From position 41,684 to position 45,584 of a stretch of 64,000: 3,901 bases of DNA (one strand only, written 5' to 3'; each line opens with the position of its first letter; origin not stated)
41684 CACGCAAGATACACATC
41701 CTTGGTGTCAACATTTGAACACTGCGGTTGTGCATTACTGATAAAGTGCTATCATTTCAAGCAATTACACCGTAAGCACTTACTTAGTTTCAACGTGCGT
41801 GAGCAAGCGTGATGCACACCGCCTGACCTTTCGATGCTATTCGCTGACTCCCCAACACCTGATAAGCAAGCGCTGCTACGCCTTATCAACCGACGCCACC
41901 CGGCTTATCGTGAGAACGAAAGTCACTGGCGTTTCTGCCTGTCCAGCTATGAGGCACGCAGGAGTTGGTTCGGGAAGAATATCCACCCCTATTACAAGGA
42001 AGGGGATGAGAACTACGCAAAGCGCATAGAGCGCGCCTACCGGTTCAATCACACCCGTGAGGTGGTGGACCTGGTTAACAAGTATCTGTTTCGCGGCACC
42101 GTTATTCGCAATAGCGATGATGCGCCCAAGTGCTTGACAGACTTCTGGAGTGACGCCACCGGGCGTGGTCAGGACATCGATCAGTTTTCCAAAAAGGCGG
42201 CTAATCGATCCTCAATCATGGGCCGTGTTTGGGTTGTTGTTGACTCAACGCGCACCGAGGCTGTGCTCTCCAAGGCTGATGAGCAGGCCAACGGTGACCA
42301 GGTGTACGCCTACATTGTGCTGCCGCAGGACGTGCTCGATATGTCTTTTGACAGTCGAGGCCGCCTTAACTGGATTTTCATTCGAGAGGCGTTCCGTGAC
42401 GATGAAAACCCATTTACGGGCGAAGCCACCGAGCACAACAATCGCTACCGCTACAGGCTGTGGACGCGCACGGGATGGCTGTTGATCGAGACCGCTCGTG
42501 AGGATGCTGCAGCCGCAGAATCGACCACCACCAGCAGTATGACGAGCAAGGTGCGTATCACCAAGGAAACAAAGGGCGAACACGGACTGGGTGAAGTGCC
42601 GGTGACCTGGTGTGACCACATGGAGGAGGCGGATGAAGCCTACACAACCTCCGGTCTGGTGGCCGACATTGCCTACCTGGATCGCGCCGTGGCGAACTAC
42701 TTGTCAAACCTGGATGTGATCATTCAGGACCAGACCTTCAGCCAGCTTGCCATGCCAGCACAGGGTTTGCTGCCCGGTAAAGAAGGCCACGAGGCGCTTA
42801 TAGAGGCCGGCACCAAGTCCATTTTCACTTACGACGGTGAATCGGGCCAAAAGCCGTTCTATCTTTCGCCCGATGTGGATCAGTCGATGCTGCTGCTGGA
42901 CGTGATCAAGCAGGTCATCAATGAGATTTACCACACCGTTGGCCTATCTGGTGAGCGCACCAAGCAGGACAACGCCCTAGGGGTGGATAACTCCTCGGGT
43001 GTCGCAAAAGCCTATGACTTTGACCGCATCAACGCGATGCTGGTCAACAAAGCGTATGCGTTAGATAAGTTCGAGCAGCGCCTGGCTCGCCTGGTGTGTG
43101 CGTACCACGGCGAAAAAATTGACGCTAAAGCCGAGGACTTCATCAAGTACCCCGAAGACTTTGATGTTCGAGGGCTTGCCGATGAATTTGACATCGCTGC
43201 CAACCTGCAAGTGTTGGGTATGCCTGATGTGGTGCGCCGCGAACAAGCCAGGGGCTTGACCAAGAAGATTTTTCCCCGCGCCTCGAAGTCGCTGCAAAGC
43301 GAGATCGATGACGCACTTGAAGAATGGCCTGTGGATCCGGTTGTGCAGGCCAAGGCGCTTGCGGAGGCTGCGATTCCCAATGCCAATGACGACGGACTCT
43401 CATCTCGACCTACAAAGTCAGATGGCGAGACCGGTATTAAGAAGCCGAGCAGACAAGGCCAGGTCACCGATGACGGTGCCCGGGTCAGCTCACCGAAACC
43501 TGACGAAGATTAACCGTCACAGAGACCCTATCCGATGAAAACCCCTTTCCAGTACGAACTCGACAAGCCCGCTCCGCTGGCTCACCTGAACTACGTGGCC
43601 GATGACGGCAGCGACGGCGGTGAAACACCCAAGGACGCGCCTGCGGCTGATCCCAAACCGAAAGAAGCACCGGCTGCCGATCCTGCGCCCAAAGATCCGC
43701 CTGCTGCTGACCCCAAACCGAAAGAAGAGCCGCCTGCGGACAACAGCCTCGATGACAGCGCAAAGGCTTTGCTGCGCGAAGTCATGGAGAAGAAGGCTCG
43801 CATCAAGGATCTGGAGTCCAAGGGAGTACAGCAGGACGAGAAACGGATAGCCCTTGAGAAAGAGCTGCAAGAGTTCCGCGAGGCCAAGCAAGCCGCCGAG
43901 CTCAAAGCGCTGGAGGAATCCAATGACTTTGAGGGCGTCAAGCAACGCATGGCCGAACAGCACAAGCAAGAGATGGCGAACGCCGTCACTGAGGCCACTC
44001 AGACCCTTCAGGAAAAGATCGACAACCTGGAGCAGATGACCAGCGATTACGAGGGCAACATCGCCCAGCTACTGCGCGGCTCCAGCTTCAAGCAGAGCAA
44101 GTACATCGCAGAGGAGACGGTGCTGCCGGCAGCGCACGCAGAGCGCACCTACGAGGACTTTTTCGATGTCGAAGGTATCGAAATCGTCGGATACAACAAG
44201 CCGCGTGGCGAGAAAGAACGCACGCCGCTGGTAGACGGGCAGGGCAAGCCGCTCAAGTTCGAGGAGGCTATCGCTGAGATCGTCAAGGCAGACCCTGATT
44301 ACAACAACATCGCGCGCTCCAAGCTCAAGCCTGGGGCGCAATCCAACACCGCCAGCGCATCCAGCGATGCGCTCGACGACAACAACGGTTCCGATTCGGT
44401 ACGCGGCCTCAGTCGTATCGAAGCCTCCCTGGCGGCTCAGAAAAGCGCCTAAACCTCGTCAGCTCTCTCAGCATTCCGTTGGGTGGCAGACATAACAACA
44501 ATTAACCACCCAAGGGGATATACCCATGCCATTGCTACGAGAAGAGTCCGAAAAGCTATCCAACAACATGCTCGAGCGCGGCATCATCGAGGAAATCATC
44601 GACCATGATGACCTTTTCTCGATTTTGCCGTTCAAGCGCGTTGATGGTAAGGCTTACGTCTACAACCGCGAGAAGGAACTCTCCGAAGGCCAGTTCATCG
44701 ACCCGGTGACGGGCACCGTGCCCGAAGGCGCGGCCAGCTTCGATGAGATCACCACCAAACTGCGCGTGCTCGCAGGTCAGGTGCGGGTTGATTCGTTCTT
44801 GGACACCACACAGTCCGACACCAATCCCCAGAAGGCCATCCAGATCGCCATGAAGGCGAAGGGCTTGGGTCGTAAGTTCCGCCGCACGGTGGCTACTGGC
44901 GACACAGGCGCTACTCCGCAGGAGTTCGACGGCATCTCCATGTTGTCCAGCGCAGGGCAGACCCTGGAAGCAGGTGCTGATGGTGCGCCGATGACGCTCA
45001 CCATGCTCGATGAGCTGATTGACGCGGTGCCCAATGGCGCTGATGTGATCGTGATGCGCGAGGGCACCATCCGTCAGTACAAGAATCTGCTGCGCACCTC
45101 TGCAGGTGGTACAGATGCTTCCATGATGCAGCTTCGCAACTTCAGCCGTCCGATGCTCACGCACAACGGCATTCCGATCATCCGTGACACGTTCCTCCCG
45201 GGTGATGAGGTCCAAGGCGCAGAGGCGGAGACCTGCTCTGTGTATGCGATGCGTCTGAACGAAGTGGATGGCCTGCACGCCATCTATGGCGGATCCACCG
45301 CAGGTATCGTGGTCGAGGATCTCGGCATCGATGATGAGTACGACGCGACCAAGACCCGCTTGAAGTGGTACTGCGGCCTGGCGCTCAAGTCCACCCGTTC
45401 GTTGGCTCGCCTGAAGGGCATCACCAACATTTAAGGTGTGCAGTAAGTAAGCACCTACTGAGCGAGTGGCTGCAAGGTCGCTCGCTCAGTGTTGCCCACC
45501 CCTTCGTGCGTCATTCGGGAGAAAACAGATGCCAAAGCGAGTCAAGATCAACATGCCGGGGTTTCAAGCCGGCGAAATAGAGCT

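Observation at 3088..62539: One 12-bp quasi-palindromic box at about 27 gene or operon starts across the window: candidate genome-wide operator (stoperator-like) network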

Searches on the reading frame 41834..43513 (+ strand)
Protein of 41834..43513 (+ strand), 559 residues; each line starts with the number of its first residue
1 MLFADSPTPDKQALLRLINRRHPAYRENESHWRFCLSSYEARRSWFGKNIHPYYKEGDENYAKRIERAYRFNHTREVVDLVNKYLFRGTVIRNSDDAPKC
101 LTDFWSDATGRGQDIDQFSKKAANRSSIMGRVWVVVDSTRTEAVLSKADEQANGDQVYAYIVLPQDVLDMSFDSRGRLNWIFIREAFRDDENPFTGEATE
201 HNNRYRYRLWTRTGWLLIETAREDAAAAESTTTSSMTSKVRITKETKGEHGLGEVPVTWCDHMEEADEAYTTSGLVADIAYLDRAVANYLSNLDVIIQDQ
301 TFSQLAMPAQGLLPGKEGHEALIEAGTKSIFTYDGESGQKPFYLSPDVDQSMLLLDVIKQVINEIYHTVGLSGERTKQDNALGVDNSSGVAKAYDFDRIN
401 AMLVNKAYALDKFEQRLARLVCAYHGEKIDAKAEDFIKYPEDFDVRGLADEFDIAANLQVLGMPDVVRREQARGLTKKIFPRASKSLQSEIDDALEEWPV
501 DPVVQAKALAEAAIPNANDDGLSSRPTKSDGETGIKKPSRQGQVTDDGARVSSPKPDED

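Call 7: search_protein_families(library=pfam, proteins=[window:41834-43513:+], max_evalue=0.01)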
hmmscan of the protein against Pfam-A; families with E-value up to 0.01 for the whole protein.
window:41834-43513:+ (559 aa): 1 family
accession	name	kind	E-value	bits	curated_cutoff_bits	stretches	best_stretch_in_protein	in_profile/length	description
PF05133.19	SPP1_portal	-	6.1e-08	32.5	25.5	1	53-432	28-352/416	Phage portal protein, SPP1 Gp6-like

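Call 10: search_dna_similar(query=window:41834-43513:+, collection=phages, mode=protein, max_rows=15)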
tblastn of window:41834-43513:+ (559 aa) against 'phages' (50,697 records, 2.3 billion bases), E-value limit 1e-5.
Records with a match: 41; places in all: 41; records where one place covers at least 80% of the query: 32.
Best place of each record, by identity: <60% 41.
By first word of the organism name: Rhizobium 10; Klebsiella 6; Pseudomonas 6; Escherichia 4; Pelagibacter 4; Nitratiruptor 3; Salmonella 2; Stenotrophomonas 2; Xanthomonas 1; Phage 1; and 2 more.
By host as written in the record: - 3; Pseudomonas syringae pv. actinidiae 3; Rhizobium etli CFN42 2; Salmonella enterica subsp. enterica serovar Typhimurium strain LT2 2; Pseudomonas syringae pv. avii 2; Candidatus Pelagibacter sp. HTCC7211 2; Rhizobium phaseoli N1_10 1; Rhizobium phaseoli N1_15 1; and 25 more.
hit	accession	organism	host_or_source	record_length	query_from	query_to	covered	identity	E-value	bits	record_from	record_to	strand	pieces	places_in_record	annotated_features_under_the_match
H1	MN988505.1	Rhizobium phage RHph_N1_10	Rhizobium phaseoli N1_10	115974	14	545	95%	47.8%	1e-147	476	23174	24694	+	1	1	putative phage portal protein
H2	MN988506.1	Rhizobium phage RHph_N1_15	Rhizobium phaseoli N1_15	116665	14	545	95%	47.8%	1e-147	476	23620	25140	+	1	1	hypothetical protein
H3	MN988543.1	Rhizobium phage RHph_N2_6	Rhizobium phaseoli N2_6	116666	14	545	95%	47.8%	1e-147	476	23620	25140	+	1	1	hypothetical protein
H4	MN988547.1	Rhizobium phage RHph_Y2_11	Rhizobium etli Y2_11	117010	11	545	96%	47.0%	3e-144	466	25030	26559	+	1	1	putative phage portal protein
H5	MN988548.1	Rhizobium phage RHph_Y2_17_1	Rhizobium etli Y2_17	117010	11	545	96%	47.0%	3e-144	466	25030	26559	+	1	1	putative phage portal protein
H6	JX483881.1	Rhizobium phage RHEph10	Rhizobium etli CFN42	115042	9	545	96%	46.0%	4e-143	462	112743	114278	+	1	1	putative phage portal protein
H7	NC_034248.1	Rhizobium phage RHEph10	Rhizobium etli CFN42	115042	9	545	96%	46.0%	4e-143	462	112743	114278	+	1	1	putative phage portal protein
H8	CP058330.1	Klebsiella phage vB_Kpn_1825-KPC53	Klebsiella pneumoniae subsp. pneumoniae ...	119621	10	499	88%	49.8%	2e-147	475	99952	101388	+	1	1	record has no annotation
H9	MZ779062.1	Klebsiella phage pJN2-26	horse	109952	10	499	88%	49.8%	2e-147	475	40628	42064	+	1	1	portal protein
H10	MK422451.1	Klebsiella phage ST13-OXA48phi12.3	Klebsiella pneumoniae ST13-OXA48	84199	10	499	88%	49.8%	2e-147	475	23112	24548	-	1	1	portal protein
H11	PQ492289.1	Klebsiella phage vB_KpnS_p4727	Klebsiella pneumoniae 4727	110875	10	499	88%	49.8%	2e-147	475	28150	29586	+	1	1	record has no annotation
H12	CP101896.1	Klebsiella phage GArcari-2022b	Klebsiella pneumoniae strain 4011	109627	17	499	86%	49.9%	2e-147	474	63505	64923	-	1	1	record has no annotation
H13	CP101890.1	Klebsiella phage GArcari-2022a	Klebsiella pneumoniae strain 9362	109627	17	499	86%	49.9%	2e-147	474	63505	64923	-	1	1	record has no annotation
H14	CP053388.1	Escherichia phage CMS-2020a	Escherichia coli strain SCU-107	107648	10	499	88%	49.0%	8e-148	476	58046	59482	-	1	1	record has no annotation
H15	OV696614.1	Escherichia phage Cyrano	-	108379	10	499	88%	49.0%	1e-147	475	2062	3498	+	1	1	Head-Tail connector protein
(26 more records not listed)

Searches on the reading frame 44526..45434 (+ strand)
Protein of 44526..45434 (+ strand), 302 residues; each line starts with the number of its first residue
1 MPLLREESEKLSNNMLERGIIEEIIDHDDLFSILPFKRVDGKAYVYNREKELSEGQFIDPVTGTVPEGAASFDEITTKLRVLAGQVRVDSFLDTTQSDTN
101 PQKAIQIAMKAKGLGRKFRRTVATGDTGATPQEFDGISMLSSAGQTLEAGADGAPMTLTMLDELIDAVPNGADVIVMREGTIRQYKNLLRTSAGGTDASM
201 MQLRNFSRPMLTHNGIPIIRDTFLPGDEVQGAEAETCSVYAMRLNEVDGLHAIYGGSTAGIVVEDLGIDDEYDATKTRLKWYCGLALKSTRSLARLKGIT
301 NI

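Call 51: find_related_loci(query=window:44526-45434:+, collection=viral_contigs, flank=6000)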
Query window:44526-45434:+ (302 aa) in viral_contigs; peptide patterns used: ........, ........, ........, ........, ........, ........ (x = any residue, [..] = any of these).
8 stretches matched a pattern; 5 encode a relative of the query (tblastn E <= 1e-3); 5 distinct loci.
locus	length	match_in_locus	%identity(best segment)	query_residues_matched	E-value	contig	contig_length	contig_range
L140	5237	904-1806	60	1-302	4e-119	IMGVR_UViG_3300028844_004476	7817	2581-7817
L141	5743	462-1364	60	1-302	6e-119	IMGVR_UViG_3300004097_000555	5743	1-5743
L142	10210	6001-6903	60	1-302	1e-117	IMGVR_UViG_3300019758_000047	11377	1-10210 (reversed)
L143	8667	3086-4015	57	1-302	1e-114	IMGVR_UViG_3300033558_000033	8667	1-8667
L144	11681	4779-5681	60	1-302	1e-117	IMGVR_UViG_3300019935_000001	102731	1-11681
